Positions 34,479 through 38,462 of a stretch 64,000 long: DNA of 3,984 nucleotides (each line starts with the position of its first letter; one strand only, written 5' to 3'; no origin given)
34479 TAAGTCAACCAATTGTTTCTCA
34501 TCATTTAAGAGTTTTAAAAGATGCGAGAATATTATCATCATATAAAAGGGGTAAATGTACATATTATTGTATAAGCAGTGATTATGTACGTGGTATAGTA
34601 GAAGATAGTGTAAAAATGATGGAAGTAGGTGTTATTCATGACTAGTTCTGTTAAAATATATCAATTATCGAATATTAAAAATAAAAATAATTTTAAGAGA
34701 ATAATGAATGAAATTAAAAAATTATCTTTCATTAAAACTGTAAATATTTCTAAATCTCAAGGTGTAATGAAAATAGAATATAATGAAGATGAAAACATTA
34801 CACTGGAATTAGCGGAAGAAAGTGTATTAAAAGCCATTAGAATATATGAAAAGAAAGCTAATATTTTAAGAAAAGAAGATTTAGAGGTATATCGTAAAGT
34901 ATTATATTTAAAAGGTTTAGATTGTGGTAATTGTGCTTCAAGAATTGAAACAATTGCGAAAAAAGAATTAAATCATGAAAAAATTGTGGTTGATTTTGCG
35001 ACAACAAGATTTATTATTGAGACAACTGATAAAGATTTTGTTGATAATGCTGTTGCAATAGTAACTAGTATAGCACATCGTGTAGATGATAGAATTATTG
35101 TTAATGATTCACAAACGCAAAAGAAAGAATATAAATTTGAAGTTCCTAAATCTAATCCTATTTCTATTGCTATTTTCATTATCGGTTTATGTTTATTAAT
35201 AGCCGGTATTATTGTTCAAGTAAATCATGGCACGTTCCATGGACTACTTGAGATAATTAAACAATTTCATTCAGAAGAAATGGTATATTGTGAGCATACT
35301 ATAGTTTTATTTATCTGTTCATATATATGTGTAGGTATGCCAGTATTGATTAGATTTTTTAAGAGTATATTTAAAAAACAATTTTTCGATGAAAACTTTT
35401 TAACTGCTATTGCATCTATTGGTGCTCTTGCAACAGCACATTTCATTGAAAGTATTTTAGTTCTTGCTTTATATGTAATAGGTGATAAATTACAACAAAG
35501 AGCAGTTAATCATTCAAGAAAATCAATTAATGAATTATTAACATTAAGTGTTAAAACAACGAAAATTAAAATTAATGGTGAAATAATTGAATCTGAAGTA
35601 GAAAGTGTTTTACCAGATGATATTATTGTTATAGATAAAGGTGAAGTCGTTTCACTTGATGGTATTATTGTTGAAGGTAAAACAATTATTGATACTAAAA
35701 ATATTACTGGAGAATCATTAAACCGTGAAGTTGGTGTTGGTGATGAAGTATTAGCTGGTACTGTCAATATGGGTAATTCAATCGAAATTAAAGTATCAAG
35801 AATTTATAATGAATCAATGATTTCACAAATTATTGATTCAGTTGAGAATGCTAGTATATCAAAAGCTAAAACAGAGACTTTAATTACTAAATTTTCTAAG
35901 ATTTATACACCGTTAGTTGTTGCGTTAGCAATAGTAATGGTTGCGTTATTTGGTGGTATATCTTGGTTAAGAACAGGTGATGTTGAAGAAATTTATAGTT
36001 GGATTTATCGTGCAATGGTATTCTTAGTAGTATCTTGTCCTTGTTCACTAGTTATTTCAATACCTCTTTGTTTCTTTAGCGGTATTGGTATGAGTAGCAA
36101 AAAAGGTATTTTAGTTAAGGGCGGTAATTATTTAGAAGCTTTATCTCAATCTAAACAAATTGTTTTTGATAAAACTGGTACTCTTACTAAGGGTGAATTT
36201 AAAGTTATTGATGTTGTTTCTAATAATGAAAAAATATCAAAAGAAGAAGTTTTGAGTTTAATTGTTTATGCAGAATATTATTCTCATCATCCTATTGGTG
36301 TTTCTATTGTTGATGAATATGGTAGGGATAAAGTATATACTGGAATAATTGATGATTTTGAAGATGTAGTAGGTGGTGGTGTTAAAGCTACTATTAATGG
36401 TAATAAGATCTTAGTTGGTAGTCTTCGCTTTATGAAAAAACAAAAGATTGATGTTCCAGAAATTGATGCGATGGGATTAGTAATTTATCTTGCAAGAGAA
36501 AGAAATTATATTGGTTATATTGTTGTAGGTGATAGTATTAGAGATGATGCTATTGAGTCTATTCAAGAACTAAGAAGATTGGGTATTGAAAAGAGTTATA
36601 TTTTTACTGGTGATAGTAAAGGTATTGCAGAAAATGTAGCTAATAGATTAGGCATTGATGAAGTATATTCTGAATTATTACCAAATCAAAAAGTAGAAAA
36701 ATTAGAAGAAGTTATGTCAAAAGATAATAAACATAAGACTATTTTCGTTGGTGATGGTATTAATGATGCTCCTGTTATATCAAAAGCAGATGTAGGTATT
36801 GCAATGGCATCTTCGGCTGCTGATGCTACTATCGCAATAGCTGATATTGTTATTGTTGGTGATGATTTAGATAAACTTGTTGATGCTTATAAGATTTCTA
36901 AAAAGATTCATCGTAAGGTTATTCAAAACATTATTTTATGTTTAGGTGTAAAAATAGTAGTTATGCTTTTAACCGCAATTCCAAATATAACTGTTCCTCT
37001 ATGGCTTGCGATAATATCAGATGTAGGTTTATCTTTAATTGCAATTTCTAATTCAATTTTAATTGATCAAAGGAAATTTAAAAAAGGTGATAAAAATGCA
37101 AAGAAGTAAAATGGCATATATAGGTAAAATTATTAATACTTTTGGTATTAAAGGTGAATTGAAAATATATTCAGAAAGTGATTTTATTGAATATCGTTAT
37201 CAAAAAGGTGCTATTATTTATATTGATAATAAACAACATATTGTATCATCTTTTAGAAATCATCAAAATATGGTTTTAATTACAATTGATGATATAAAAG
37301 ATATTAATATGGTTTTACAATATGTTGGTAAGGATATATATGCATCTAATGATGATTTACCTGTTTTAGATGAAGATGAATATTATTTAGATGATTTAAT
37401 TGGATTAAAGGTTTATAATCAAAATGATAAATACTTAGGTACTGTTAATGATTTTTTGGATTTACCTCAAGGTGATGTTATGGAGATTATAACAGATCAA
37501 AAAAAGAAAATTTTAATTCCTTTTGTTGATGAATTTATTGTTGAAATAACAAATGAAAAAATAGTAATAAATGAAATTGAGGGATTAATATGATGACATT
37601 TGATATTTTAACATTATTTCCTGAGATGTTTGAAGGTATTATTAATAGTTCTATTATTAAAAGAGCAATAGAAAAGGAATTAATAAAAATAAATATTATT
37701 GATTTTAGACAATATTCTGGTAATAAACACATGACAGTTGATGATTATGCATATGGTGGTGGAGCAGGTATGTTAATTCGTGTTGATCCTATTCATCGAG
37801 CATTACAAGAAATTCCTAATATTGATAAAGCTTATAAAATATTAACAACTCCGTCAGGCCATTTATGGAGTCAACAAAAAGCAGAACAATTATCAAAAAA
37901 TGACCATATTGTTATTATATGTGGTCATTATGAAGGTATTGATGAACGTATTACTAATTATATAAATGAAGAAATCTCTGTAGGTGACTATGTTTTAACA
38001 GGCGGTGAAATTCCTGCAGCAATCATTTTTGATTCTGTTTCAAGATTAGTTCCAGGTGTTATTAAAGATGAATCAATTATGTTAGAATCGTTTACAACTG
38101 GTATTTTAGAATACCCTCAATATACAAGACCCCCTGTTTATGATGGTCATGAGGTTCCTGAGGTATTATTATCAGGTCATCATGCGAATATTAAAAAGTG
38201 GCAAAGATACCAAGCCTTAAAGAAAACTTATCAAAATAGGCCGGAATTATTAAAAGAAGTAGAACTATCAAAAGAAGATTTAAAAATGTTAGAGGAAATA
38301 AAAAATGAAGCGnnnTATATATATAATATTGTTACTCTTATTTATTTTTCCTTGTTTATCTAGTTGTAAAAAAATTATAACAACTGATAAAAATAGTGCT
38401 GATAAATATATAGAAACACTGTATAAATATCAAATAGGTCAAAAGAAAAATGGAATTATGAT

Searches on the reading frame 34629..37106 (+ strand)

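Call 8: search_protein_families(library=pfam, proteins=[window:34629-37106:+], max_evalue=0.01)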
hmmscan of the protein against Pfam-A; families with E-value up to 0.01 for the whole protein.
window:34629-37106:+ (826 aa): 4 families
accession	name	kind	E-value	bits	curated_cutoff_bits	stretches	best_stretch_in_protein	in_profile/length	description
PF00122.25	E1-E2_ATPase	-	1.3e-39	136.1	28.1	1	309-491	5-180/181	E1-E2 ATPase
PF00702.32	Hydrolase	-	5.1e-28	99.2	26.4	1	511-721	4-191/191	haloacid dehalogenase-like hydrolase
PF00403.32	HMA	-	3.9e-06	27.6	24.8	0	92-134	2-44/62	Heavy-metal-associated domain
PF08282.18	Hydrolase_3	-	0.00071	19.8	20.9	1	700-742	202-243/255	haloacid dehalogenase-like hydrolase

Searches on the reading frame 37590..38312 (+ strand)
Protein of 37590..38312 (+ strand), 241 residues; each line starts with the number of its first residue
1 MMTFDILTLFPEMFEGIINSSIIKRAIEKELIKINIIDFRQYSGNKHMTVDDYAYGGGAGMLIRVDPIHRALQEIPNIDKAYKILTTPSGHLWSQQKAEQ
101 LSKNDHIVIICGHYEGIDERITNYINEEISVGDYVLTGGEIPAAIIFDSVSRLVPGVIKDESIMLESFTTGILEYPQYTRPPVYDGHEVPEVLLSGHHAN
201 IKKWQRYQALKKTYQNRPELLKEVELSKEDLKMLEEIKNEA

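Call 8: search_protein_families(library=pfam, proteins=[window:37590-38312:+], max_evalue=0.01)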
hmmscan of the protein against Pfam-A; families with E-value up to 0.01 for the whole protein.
window:37590-38312:+ (241 aa): 1 family
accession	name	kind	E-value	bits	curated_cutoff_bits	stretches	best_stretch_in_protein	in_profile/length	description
PF01746.26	tRNA_m1G_MT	-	5.5e-62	209.4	27.3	1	24-218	2-195/195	tRNA (Guanine-1)-methyltransferase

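Call 16: list_cluster_members(proteins=[window:37590-38312:+, window:38875-45003:+, window:32118-33596:+, window:48163-48699:+, window:45014-45673:+, window:46447-47334:+])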
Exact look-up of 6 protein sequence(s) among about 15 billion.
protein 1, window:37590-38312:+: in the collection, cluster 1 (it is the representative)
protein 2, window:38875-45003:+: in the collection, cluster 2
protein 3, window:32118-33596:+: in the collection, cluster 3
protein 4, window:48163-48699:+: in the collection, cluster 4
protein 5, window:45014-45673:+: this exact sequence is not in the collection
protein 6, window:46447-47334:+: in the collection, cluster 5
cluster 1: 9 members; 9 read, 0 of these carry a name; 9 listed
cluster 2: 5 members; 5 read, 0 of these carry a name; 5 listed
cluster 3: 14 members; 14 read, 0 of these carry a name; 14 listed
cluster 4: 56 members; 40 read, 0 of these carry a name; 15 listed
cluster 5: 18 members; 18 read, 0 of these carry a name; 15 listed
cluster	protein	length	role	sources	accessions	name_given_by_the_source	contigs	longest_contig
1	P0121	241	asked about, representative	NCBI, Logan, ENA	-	-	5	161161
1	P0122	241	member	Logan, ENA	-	-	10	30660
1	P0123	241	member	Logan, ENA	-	-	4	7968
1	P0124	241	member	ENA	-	-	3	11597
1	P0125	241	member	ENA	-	-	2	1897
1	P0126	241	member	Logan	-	-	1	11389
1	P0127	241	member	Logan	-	-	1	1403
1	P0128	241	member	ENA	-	-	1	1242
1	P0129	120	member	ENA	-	-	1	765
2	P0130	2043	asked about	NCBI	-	-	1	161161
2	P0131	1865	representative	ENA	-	-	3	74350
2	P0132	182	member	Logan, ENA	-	-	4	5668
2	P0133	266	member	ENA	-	-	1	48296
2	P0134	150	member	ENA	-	-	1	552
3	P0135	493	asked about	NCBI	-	-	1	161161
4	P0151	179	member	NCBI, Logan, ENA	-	-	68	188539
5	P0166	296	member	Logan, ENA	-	-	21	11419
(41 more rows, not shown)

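Call 18: find_encoding_contigs(protein=P0131, flank=10000, max_places=5)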
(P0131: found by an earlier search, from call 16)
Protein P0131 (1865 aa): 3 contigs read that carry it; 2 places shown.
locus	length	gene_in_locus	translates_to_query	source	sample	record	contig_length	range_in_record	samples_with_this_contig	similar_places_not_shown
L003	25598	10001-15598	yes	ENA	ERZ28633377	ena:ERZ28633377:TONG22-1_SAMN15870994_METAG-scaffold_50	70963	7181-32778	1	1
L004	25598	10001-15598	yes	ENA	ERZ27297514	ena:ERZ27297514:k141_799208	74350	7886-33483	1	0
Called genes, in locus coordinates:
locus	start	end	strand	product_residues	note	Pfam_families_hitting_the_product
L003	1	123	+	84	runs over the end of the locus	-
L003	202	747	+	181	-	PF02482:Ribosomal_S30AE, PF16321:Ribosom_S30AE_C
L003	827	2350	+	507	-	PF01841:Transglut_core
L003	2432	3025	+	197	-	PF02677:QueH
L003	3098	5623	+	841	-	PF07517:SecA_DEAD, PF01043:SecA_PP_bind, PF21090:P-loop_SecA, PF07516:SecA_SW, PF02810:SEC-C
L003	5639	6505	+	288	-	PF00291:PALP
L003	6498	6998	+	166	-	PF25084:LbH_EIF2B (faint), PF25087:GMPPB_C (faint), PF14602:Hexapep_2 (faint), PF00132:Hexapep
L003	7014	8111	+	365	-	PF03462:PCRF, PF00472:RF-1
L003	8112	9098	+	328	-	PF02588:YitT_membrane, PF10035:DUF2179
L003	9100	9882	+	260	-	PF21981:RecX_HTH3 (faint), PF21982:RecX_HTH1 (faint), PF02631:RecX_HTH2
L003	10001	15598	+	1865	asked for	-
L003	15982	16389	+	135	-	-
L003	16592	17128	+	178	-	-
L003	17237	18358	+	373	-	-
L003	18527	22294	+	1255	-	PF00561:Abhydrolase_1 (weak)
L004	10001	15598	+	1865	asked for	-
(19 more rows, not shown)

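Call 19: find_encoding_contigs(protein=P0133, flank=10000, max_places=5)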
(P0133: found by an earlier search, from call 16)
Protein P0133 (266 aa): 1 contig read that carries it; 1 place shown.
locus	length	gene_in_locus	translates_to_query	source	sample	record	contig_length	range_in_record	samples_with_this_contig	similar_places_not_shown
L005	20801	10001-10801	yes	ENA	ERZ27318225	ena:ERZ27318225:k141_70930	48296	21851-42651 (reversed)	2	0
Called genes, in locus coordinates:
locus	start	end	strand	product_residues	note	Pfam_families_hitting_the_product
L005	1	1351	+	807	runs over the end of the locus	PF00133:tRNA-synt_1, PF09334:tRNA-synt_1g, PF13603:tRNA-synt_1_2, PF00133:tRNA-synt_1, PF08264:Anticodon_1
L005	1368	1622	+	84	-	-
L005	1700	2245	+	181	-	PF02482:Ribosomal_S30AE, PF16321:Ribosom_S30AE_C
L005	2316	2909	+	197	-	PF02677:QueH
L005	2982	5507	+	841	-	PF07517:SecA_DEAD, PF01043:SecA_PP_bind, PF21090:P-loop_SecA, PF07516:SecA_SW, PF02810:SEC-C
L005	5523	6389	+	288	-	PF00291:PALP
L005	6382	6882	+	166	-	PF25084:LbH_EIF2B (faint), PF25087:GMPPB_C (faint), PF00132:Hexapep, PF14602:Hexapep_2 (weak)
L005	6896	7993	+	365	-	PF03462:PCRF, PF00472:RF-1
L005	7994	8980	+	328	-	PF02588:YitT_membrane, PF10035:DUF2179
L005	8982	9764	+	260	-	PF21981:RecX_HTH3 (faint), PF21982:RecX_HTH1 (weak), PF02631:RecX_HTH2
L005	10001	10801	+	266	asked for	-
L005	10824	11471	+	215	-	-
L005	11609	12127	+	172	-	-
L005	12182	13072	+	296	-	PF13306:LRR_5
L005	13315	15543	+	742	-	PF09992:NAGPA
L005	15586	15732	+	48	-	-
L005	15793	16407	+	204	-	PF12822:ECF_trnsprt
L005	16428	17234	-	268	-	PF05116:S6PP (faint), PF08282:Hydrolase_3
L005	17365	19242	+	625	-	PF17854:FtsK_alpha, PF01580:FtsK_SpoIIIE, PF09397:FtsK_gamma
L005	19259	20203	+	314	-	PF10502:Peptidase_S26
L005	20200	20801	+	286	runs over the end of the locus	PF10662:PduV-EutP (faint), PF03193:RsgA_GTPase (weak), PF01926:MMR_HSR1, PF02421:FeoB_N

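Call 22: find_encoding_contigs(protein=P0151, flank=10000, max_places=10)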
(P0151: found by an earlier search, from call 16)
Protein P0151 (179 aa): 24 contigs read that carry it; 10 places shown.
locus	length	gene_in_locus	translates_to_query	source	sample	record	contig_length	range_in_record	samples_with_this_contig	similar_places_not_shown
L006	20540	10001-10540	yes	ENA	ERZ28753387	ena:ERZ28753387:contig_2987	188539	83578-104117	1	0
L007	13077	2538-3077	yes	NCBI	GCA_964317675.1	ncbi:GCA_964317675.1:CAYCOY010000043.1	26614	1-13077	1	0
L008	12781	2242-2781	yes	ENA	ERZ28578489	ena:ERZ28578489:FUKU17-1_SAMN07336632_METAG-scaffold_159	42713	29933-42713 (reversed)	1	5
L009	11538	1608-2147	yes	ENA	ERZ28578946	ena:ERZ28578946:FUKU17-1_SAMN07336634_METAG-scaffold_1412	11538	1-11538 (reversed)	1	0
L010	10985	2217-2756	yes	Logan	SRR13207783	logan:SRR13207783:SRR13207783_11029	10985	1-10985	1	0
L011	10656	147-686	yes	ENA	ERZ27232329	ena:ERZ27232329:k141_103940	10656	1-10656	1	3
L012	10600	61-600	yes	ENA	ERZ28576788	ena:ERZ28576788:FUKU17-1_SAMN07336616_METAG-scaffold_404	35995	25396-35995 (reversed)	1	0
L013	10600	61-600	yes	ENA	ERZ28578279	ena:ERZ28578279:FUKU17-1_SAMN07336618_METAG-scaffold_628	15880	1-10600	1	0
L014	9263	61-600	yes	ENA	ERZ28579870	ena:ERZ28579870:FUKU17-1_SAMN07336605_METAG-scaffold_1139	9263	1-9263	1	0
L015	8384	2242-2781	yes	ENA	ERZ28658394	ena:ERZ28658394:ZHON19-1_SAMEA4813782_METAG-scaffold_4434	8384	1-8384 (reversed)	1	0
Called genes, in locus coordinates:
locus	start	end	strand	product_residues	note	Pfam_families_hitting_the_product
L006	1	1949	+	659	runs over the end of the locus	PF09992:NAGPA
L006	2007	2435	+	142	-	PF00571:CBS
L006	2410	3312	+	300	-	-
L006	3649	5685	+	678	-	PF05593:RHS_repeat (faint), PF25023:TEN_YD-shell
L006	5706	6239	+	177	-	-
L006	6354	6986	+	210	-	PF00239:Resolvase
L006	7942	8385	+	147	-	-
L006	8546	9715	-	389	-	PF01548:DEDD_Tnp_IS110, PF02371:Transposase_20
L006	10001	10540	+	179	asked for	-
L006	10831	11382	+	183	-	-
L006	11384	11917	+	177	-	-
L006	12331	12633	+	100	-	-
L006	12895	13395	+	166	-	PF13302:Acetyltransf_3, PF00583:Acetyltransf_1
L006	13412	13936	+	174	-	PF08279:HTH_11 (weak)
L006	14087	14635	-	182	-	PF00156:Pribosyltran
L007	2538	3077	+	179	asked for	-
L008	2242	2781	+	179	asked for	-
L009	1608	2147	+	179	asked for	-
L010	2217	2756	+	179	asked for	-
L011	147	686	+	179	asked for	-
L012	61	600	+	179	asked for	-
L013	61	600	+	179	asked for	-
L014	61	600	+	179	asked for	-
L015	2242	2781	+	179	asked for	-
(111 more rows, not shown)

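Call 24: find_encoding_contigs(protein=P0166, flank=10000, max_places=10)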
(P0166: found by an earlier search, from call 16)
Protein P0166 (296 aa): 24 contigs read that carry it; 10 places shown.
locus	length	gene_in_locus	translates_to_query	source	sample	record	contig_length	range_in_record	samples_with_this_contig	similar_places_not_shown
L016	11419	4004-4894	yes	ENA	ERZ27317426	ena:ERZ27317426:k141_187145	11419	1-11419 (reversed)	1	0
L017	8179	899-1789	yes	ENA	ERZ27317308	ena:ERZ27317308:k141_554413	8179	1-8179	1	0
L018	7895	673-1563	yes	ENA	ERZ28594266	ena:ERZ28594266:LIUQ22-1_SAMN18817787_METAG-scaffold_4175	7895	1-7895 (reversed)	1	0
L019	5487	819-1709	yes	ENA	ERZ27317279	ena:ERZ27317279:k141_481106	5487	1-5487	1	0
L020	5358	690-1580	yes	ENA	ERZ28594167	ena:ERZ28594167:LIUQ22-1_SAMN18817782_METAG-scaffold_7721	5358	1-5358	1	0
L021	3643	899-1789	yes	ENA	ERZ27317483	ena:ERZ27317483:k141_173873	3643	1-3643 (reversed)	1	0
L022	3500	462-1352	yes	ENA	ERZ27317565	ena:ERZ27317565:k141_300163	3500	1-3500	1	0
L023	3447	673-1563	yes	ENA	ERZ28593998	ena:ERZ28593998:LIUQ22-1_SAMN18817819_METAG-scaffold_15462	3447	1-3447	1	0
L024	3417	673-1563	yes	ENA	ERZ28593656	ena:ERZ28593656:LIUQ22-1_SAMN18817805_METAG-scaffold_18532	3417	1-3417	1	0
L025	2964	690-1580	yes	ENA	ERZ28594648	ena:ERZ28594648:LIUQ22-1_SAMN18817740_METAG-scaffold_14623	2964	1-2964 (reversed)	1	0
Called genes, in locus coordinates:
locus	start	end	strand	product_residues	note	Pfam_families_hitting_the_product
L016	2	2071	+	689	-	?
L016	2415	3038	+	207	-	-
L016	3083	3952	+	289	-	-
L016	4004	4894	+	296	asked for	PF13306:LRR_5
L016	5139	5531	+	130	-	-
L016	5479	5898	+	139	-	-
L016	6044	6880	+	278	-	PF18167:Sa_NUDIX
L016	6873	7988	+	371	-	PF18144:SMODS, PF21654:DncV-like_NTFase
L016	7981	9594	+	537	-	PF00899:ThiF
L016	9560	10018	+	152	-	PF14464:Prok-JAB (weak)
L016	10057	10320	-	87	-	PF09520:HinfI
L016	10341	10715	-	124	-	PF09520:HinfI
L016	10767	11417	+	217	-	PF13408:Zn_ribbon_recom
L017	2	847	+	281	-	?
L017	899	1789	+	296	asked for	PF13306:LRR_5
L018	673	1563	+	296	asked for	PF13306:LRR_5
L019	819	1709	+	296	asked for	PF13306:LRR_5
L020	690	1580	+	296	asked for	PF13306:LRR_5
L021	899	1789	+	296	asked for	PF13306:LRR_5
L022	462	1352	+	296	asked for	PF13306:LRR_5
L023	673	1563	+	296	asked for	PF13306:LRR_5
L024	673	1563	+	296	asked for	PF13306:LRR_5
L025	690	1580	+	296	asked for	PF13306:LRR_5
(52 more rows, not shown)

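Call 35: find_encoding_contigs(protein=P0122, flank=10000, max_places=8)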
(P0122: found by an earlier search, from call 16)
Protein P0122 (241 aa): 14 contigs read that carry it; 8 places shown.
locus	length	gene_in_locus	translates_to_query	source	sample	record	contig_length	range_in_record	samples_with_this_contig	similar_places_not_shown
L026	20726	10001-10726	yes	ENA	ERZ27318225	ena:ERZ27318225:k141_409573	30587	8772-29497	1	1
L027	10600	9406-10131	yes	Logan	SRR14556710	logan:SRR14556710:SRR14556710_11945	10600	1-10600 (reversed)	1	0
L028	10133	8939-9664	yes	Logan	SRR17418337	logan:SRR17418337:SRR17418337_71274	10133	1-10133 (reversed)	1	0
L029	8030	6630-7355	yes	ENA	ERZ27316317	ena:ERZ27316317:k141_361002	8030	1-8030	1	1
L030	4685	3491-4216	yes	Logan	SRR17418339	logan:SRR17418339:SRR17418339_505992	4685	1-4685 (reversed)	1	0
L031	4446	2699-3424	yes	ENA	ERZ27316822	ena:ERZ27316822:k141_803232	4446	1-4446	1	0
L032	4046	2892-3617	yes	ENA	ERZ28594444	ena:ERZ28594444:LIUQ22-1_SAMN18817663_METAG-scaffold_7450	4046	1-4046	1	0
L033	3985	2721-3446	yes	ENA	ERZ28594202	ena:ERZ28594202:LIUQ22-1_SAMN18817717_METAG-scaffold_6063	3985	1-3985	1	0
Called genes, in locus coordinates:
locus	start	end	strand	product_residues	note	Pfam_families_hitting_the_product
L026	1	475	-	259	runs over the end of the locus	PF00702:Hydrolase (faint), PF05116:S6PP (faint), PF08282:Hydrolase_3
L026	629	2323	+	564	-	PF00753:Lactamase_B (weak), PF12706:Lactamase_B_2 (weak), PF22505:RNase_J_b_CASP, PF07521:RMMBL, PF17770:RNase_J_C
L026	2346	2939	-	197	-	PF01327:Pep_deformylase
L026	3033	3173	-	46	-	PF09680:YjcZ_2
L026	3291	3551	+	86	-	PF05256:UPF0223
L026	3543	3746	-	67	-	-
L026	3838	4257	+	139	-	PF14071:YlbD_coat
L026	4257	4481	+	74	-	PF14003:YlbE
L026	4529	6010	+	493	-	PF02446:Glyco_hydro_77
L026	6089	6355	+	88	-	PF00886:Ribosomal_S16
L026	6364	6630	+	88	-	PF13083:KH_KhpA-B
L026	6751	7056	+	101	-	PF12840:HTH_20, PF01022:HTH_5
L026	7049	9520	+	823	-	PF00403:HMA (faint), PF00122:E1-E2_ATPase, PF00702:Hydrolase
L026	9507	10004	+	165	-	PF01782:RimM, PF05239:PRC, PF24986:PRC_RimM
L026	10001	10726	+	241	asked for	PF01746:tRNA_m1G_MT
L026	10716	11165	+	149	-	PF00581:Rhodanese (weak)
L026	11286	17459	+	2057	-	-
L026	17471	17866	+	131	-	-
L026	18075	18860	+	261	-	PF13676:TIR_2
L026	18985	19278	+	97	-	-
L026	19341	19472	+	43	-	-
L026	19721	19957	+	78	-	-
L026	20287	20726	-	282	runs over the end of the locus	PF13509:S1_2, PF21191:CvfB_1st, PF17783:WHD_CvfB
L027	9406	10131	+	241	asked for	PF01746:tRNA_m1G_MT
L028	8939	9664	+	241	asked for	PF01746:tRNA_m1G_MT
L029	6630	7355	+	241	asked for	PF01746:tRNA_m1G_MT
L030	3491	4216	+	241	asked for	PF01746:tRNA_m1G_MT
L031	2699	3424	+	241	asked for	PF01746:tRNA_m1G_MT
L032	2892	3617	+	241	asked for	PF01746:tRNA_m1G_MT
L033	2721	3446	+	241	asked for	PF01746:tRNA_m1G_MT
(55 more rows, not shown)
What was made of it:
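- Related rhs arrays occur at two loci, one after the rhodanese gene and one after recX (calls 18, 19, 35).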

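Call 60: find_encoding_contigs(protein=P0132, flank=6000, max_places=6)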
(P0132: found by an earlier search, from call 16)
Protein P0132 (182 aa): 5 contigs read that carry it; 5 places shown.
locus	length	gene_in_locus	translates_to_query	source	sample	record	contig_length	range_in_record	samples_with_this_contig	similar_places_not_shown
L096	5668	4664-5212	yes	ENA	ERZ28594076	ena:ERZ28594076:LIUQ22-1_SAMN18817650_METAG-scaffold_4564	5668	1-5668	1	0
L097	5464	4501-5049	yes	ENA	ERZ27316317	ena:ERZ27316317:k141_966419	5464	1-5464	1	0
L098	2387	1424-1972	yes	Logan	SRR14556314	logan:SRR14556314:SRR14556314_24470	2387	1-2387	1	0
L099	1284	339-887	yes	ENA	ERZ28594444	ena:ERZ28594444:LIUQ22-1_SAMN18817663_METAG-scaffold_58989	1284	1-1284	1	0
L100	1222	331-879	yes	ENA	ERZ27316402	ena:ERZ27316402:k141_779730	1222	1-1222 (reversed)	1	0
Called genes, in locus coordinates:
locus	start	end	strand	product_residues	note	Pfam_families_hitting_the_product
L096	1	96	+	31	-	?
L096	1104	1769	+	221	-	PF19808:DUF6291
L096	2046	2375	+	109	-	PF14198:TnpV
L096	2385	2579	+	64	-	-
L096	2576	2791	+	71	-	-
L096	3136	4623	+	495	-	PF00239:Resolvase, PF07508:Recombinase, PF13408:Zn_ribbon_recom, PF14287:DUF4368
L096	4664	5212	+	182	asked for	-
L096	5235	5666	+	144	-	?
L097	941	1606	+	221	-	PF19808:DUF6291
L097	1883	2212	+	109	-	PF14198:TnpV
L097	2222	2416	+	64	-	-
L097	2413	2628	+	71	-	-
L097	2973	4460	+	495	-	PF00239:Resolvase, PF07508:Recombinase, PF13408:Zn_ribbon_recom, PF14287:DUF4368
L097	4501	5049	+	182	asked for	-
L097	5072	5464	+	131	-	?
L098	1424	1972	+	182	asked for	-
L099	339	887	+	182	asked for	-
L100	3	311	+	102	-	?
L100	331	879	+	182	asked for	-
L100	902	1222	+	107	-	?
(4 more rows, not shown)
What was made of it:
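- Many contigs of relatives break inside or next to these arrays (calls 22, 24, 35, 60).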
